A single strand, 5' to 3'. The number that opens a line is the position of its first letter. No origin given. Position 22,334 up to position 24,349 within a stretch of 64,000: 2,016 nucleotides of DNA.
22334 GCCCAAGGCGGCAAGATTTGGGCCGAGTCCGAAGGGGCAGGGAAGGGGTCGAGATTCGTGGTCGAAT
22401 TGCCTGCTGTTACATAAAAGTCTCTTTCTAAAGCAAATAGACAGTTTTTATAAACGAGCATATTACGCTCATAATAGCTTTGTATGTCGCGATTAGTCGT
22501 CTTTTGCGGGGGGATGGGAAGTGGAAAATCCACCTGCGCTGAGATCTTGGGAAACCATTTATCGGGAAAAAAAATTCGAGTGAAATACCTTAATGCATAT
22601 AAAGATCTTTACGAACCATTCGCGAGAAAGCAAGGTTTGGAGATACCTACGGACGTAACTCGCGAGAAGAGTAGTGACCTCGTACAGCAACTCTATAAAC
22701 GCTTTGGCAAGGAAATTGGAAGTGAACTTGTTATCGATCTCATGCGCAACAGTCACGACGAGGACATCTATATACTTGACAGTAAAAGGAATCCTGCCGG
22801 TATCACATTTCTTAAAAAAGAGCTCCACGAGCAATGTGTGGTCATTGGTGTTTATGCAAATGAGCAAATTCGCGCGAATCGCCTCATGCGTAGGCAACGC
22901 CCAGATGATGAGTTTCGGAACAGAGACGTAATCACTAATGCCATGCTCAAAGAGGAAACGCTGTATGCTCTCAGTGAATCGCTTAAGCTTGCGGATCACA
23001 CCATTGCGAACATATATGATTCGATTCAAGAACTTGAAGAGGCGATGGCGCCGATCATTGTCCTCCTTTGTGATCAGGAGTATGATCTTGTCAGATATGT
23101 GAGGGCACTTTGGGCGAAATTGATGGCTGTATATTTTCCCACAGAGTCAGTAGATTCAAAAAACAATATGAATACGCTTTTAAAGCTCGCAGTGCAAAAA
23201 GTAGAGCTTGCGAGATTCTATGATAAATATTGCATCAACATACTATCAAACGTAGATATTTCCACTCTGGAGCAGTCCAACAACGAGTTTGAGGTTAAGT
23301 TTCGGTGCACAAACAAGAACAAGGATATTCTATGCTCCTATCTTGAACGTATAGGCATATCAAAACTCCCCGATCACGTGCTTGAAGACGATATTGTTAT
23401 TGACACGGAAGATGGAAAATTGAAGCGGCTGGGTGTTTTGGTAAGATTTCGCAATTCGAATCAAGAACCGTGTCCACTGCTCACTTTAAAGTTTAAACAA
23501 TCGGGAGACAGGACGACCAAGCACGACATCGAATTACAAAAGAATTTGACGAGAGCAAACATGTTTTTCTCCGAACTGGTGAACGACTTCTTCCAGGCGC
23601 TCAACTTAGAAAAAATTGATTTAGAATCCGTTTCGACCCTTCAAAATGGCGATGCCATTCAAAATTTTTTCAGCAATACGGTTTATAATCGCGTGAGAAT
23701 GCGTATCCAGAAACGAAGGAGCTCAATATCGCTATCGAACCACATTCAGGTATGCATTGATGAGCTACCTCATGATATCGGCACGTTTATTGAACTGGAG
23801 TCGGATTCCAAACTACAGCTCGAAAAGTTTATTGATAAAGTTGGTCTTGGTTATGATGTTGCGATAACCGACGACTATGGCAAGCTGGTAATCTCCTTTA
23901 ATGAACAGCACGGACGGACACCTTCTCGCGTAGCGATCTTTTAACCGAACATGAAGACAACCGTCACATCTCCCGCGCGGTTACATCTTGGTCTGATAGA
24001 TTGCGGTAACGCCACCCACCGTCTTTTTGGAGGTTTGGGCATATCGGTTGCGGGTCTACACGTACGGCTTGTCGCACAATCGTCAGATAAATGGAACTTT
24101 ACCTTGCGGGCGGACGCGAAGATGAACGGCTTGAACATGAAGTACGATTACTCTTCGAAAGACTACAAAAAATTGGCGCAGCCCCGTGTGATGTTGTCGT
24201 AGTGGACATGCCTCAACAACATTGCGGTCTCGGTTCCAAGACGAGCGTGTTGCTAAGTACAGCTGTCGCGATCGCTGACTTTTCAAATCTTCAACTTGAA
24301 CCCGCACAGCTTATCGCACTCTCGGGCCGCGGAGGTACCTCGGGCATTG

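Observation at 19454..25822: Co-directional locus: AAR-like reductase followed by four phosphotransferases of four unrelated folds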

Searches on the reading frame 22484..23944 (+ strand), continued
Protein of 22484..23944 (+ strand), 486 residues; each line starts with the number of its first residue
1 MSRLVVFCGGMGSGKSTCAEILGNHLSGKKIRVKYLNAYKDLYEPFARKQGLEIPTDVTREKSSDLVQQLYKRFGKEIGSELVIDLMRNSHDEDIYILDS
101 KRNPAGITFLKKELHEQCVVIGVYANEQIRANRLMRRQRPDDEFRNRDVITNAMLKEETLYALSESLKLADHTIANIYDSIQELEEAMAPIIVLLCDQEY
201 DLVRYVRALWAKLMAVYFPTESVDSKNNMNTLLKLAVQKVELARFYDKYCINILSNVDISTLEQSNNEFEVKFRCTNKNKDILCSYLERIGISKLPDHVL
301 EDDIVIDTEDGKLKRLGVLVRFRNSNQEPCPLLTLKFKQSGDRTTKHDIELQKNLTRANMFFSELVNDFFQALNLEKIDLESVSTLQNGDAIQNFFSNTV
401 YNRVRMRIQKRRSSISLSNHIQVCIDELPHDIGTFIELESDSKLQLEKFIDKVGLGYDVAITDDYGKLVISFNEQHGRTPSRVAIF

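Call 109: list_cluster_members(proteins=[P0010, P0013, P0015, P0016, P0017, P0018, P0020, P0029, P0030, P0116])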
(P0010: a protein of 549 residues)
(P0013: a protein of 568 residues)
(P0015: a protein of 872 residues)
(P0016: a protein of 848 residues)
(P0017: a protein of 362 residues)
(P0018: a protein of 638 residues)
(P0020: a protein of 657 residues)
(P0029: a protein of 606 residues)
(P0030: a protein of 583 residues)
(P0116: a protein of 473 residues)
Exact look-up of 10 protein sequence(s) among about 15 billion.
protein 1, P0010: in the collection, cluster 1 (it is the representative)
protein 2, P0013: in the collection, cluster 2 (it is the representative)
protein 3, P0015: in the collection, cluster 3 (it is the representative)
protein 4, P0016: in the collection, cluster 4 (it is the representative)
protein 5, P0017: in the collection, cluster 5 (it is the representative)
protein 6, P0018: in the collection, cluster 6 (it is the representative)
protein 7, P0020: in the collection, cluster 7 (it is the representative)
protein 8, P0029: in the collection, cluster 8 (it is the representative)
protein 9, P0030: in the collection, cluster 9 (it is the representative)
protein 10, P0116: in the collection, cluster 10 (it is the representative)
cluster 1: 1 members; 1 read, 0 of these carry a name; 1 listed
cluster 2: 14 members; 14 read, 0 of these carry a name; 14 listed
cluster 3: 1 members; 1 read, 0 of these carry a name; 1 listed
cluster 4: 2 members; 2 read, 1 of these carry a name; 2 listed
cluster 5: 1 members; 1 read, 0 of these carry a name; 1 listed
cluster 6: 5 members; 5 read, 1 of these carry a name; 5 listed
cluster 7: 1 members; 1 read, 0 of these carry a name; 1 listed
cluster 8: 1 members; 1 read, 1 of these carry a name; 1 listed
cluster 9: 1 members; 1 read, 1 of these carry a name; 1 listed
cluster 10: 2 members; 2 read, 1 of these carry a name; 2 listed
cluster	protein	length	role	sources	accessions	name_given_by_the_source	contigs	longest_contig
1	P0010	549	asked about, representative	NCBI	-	-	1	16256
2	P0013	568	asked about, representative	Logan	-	-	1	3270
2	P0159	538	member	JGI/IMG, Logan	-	-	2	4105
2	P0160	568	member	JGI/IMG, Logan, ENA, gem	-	-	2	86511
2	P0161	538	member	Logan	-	-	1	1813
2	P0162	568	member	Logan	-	-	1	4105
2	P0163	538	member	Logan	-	-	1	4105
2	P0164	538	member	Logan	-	-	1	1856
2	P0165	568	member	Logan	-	-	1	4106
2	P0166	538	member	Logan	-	-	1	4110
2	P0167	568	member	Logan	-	-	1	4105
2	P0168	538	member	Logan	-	-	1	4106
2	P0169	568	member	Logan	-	-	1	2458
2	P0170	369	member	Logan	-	-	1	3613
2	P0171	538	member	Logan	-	-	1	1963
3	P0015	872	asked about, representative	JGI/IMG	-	-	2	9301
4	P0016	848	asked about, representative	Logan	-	-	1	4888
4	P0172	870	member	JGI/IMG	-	adenylate cyclase class IV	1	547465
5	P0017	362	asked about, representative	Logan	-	-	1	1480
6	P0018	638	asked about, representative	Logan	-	-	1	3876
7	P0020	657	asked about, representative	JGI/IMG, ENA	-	-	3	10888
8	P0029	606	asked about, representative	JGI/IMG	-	dephospho-CoA kinase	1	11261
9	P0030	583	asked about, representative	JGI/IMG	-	2-aminoethylphosphonate-pyruvate transaminase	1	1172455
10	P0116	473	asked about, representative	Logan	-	-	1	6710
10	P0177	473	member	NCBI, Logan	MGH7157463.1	MAG: hypothetical protein ACREGD_00065 [Candidatus Saccharimonadales bacterium]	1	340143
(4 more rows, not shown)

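Call 110: find_encoding_contigs(protein=P0160, flank=8000, max_places=3)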
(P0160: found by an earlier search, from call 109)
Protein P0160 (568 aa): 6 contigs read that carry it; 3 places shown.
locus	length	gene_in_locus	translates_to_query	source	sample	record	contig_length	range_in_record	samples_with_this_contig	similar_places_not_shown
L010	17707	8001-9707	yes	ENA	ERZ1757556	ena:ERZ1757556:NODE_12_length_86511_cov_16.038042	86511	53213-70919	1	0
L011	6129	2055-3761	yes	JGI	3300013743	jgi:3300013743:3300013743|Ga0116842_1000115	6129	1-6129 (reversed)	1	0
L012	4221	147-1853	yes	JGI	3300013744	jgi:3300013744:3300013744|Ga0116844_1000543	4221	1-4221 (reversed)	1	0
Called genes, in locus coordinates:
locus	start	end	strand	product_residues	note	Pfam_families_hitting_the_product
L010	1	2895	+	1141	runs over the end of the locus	PF00873:ACR_tran, PF02355:SecD_SecF_C (faint), PF00873:ACR_tran, PF03176:MMPL (weak)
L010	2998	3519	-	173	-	-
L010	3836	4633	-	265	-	-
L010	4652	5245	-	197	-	PF04542:Sigma70_r2, PF08281:Sigma70_r4_2, PF04545:Sigma70_r4 (weak)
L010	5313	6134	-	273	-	PF01026:TatD_DNase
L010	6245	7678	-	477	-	PF00133:tRNA-synt_1, PF01406:tRNA-synt_1e, PF09334:tRNA-synt_1g, PF00133:tRNA-synt_1, PF01406:tRNA-synt_1e (weak)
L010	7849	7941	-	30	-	PF02151:UVR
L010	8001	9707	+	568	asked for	PF01928:CYTH (weak)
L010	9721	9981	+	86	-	-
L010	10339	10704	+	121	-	-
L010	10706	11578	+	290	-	PF07714:PK_Tyr_Ser-Thr (weak), PF00069:Pkinase, PF06293:Kdo (weak)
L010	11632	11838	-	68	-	-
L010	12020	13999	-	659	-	PF00270:DEAD (faint), PF04851:ResIII, PF17757:UvrB_inter, PF27431:UvrB_3rd, PF00271:Helicase_C, PF12344:UvrB, PF02151:UVR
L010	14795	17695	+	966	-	PF00005:ABC_tran (faint), PF02463:SMC_N (faint), PF03193:RsgA_GTPase (faint), PF13304:AAA_21 (faint), PF13555:AAA_29 (faint), PF20703:nSTAND1 (faint), PF17760:UvrA_inter, PF17755:UvrA_DNA-bind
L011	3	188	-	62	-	?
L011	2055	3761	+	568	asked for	PF01928:CYTH (weak)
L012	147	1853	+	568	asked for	PF01928:CYTH (weak)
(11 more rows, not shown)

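Call 115: find_encoding_contigs(protein=P0159, flank=5000, max_places=4)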
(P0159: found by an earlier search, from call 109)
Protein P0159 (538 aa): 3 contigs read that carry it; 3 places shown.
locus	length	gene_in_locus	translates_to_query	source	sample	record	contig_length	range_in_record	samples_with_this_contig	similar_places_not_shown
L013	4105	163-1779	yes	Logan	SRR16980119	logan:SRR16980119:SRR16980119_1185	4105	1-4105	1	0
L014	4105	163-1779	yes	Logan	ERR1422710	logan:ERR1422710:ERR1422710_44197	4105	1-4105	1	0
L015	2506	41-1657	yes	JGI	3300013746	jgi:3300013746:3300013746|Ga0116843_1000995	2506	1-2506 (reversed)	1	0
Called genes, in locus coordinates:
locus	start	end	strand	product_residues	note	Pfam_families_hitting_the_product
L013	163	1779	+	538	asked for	PF01928:CYTH (weak)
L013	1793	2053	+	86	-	-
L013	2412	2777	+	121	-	-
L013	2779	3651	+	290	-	PF07714:PK_Tyr_Ser-Thr (weak), PF00069:Pkinase, PF06293:Kdo (weak)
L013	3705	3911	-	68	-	-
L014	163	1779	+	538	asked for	PF01928:CYTH (weak)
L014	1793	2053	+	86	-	-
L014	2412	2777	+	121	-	-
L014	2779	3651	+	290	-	PF07714:PK_Tyr_Ser-Thr (weak), PF00069:Pkinase, PF06293:Kdo (weak)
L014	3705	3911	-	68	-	-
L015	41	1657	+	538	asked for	PF01928:CYTH (weak)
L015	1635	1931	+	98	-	-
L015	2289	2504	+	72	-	?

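Call 116: find_encoding_contigs(protein=P0010, flank=8000, max_places=3)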
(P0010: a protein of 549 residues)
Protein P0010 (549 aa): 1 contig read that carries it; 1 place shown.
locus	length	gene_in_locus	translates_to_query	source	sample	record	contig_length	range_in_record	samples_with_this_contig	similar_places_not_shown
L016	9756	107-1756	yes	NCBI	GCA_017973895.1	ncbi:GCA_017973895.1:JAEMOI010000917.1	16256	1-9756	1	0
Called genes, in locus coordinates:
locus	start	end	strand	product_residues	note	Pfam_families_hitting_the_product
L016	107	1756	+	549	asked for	PF13238:AAA_18 (weak), PF01928:CYTH (weak)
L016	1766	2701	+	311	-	PF00069:Pkinase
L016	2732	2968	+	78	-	-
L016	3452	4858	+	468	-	PF18895:T4SS_pilin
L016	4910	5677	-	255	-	-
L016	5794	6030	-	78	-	-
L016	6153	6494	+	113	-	PF00829:Ribosomal_L21p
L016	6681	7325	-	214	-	PF21176:RecR_HhH, PF02132:RecR_ZnF, PF01751:Toprim, PF13662:Toprim_4, PF21175:RecR_C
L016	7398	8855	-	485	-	PF00772:DnaB, PF13481:AAA_25, PF03796:DnaB_C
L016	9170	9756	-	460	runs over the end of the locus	PF00133:tRNA-synt_1 (faint), PF01406:tRNA-synt_1e, PF09334:tRNA-synt_1g (weak), PF09190:DALR_2 (weak)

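Call 121: find_encoding_contigs(protein=P0172, flank=7000, max_places=2)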
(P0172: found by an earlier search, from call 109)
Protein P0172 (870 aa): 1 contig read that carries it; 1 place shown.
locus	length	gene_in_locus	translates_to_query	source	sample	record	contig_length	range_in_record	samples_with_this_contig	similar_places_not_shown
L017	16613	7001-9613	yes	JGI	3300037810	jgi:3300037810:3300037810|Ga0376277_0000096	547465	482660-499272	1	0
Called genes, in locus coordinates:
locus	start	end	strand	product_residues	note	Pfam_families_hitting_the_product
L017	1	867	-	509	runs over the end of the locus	PF12072:RNase_Y_N, PF00013:KH_1 (weak), PF01966:HD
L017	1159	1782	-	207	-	PF00574:CLP_protease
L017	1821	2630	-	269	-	PF01978:TrmB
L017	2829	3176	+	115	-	-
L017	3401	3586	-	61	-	-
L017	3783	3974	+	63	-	-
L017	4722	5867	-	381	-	PF05697:Trigger_N, PF05698:Trigger_C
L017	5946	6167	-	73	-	-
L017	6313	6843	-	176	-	PF00719:Pyrophosphatase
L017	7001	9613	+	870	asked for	PF01928:CYTH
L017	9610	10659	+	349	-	PF00155:Aminotran_1_2, PF04864:Alliinase_C (weak)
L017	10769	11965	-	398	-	PF08529:NusA_N, PF00575:S1 (weak), PF13184:KH_NusA_1st, PF26594:KH_NusA_2nd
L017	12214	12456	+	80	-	-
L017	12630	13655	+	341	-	PF26550:Tricorn_2nd (weak), PF26549:Tricorn_N (faint), PF07676:PD40 (faint)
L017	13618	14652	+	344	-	PF08443:RimK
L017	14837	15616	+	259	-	-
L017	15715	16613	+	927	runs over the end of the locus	-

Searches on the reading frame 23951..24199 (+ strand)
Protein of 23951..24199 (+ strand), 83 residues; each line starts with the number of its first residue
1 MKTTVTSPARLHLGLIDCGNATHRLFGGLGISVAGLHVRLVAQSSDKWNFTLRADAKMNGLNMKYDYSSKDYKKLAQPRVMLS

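Call 5: search_protein_families(library=pfam, proteins=[window:23951-24199:+], max_evalue=0.01)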
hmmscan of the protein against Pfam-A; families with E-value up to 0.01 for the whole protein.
window:23951-24199:+ (83 aa): 0 families

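Call 6: search_protein_families(library=ncbifam, proteins=[window:23951-24199:+], max_evalue=0.01)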
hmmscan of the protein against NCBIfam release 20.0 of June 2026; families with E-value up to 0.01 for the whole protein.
window:23951-24199:+ (83 aa): 2 families
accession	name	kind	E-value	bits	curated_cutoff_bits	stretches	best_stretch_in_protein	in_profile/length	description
NF040726.1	BetaRFA-P_synth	equivalog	1.5e-07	30.9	328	1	4-70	2-66/327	beta-ribofuranosylaminobenzene 5'-phosphate synthase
TIGR00144.1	beta_RFAP_syn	subfamily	1.5e-05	24.4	113.5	1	5-57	3-57/325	beta-ribofuranosylaminobenzene 5'-phosphate synthase family protein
